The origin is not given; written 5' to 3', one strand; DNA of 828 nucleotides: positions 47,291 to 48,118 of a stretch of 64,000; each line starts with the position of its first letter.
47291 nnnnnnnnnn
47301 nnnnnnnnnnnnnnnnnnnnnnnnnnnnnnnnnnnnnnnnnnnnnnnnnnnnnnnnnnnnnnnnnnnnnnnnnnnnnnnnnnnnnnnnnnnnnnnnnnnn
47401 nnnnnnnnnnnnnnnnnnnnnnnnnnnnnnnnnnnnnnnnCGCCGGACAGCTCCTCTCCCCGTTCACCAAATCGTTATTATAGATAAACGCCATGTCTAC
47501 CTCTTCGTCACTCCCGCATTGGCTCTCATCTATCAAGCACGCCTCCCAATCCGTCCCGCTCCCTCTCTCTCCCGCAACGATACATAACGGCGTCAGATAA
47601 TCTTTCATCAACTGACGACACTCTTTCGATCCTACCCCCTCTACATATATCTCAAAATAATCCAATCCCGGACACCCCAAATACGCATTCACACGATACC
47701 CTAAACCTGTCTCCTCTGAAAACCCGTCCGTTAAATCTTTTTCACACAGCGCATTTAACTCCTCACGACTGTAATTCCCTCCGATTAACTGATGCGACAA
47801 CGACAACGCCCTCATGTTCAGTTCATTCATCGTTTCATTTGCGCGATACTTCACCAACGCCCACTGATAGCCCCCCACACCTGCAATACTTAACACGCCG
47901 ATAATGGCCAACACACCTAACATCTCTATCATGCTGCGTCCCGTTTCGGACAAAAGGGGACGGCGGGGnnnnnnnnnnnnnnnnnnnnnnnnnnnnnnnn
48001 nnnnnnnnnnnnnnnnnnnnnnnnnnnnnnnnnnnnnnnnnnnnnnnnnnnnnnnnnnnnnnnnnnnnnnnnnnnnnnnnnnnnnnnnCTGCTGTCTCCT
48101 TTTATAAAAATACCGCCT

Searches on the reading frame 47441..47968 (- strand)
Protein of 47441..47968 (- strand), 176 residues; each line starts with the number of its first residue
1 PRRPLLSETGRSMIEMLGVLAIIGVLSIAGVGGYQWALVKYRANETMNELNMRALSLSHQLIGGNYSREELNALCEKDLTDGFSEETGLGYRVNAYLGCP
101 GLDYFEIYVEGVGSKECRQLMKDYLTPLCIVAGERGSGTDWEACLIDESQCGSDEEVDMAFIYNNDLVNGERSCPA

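Call 92: search_dna_similar(query=window:47441-47968:-, collection=plasmids, mode=protein, max_evalue=0.001, max_rows=15)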
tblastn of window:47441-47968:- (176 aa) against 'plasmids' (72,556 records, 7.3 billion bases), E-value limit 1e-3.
No match.
